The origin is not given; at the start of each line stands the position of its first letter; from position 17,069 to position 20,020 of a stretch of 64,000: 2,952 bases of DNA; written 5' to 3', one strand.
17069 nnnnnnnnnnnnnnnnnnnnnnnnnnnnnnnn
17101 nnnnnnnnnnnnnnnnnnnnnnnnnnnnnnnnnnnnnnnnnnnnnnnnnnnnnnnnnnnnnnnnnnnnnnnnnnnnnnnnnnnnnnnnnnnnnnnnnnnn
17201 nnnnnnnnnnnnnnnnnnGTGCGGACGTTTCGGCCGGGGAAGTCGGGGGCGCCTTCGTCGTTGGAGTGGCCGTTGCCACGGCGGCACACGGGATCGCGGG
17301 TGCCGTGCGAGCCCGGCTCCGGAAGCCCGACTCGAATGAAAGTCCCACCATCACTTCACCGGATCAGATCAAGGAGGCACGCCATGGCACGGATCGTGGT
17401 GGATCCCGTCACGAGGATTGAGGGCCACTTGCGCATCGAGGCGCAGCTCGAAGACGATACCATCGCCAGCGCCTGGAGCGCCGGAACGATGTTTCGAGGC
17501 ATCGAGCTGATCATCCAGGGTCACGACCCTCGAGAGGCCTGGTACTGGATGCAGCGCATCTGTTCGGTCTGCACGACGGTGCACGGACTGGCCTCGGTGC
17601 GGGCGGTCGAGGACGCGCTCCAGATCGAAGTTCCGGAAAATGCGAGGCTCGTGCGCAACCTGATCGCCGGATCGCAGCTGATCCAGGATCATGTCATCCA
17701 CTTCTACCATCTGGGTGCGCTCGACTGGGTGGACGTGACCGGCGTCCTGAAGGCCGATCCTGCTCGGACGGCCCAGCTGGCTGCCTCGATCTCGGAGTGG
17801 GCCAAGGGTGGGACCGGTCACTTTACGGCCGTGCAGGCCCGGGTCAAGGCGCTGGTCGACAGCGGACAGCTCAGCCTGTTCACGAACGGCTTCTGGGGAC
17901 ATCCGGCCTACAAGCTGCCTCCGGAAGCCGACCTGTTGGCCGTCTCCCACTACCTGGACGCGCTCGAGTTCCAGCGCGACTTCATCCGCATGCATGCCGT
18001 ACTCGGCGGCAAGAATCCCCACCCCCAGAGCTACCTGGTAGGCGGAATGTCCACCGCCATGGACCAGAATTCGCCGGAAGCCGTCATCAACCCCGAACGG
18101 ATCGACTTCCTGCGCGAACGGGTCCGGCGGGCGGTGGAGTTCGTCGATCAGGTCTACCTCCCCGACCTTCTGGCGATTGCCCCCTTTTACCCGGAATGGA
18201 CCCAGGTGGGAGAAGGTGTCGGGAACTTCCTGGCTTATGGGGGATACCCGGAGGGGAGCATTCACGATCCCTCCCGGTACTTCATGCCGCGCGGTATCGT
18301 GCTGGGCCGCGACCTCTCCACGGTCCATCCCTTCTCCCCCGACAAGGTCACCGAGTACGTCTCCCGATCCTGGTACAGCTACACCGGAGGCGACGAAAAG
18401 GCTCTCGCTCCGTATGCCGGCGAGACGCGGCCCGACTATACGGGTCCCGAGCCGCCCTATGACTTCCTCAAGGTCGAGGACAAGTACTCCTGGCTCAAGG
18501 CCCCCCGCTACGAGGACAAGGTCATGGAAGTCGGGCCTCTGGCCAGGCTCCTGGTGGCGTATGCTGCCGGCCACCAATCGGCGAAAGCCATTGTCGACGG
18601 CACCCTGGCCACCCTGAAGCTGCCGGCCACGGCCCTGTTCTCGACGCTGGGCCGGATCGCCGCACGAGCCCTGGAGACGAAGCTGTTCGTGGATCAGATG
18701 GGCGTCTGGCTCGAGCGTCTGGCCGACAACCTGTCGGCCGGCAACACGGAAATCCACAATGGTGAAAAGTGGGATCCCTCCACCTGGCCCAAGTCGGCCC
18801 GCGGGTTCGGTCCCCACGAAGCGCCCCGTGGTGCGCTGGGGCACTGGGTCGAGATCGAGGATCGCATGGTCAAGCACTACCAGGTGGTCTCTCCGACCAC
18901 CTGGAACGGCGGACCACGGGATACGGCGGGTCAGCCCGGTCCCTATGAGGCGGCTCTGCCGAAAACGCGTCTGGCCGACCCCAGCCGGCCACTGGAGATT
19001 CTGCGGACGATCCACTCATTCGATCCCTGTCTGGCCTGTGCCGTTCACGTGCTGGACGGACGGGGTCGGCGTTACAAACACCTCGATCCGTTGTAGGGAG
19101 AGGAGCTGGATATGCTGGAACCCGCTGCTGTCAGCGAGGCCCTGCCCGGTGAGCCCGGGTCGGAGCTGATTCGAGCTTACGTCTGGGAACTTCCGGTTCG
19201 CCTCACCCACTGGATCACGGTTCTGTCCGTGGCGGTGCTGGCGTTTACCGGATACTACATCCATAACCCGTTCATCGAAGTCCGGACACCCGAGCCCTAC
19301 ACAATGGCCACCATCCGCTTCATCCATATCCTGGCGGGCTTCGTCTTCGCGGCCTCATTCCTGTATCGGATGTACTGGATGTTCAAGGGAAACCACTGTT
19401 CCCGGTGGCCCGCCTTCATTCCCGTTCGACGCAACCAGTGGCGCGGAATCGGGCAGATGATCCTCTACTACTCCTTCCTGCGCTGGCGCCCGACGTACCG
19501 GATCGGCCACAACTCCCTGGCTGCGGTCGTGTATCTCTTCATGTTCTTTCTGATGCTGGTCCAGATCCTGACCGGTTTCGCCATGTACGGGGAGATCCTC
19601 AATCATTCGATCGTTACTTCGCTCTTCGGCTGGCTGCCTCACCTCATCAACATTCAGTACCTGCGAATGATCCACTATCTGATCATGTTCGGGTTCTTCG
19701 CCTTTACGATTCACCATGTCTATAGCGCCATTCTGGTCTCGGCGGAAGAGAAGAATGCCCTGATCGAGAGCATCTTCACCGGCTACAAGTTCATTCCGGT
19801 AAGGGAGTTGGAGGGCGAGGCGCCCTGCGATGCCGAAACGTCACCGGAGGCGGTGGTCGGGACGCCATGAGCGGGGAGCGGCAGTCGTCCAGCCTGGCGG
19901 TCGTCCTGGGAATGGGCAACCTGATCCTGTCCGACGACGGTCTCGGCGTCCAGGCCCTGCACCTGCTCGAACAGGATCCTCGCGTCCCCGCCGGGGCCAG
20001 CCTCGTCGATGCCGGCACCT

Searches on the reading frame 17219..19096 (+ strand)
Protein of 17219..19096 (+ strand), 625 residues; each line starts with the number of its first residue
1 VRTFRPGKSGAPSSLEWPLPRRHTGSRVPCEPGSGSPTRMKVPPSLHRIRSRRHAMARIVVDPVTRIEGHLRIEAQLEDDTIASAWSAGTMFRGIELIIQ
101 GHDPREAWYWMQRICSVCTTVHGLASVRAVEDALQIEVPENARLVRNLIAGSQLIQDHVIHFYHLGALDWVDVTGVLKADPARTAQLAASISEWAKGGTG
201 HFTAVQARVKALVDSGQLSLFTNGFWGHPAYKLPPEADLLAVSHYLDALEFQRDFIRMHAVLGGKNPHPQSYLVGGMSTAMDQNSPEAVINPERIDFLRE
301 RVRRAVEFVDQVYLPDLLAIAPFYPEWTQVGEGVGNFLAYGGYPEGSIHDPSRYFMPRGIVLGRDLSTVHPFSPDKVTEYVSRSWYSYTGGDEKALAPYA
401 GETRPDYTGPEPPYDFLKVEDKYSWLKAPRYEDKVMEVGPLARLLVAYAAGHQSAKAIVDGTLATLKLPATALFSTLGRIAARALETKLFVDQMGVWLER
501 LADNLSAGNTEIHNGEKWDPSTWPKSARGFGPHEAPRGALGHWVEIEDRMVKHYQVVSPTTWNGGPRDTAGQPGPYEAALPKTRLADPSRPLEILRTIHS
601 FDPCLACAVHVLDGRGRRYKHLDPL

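Call 51: search_protein_families(library=pfam, proteins=[window:17219-19096:+], max_evalue=0.00001)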
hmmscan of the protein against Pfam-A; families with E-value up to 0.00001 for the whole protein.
window:17219-19096:+ (625 aa): 1 family
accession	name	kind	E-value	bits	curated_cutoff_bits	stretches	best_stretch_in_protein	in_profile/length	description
PF00374.24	NiFeSe_Hases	-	1.1e-220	734.3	25.8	1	93-610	1-508/508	Nickel-dependent hydrogenase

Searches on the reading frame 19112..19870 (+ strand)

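Call 51: search_protein_families(library=pfam, proteins=[window:19112-19870:+], max_evalue=0.00001)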
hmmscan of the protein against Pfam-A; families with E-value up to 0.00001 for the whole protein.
window:19112-19870:+ (252 aa): 1 family
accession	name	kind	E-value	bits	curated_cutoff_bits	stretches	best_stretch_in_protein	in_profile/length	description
PF01292.26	Ni_hydr_CYTB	-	1.9e-29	103.2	30.1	1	24-224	1-179/179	Prokaryotic cytochrome b561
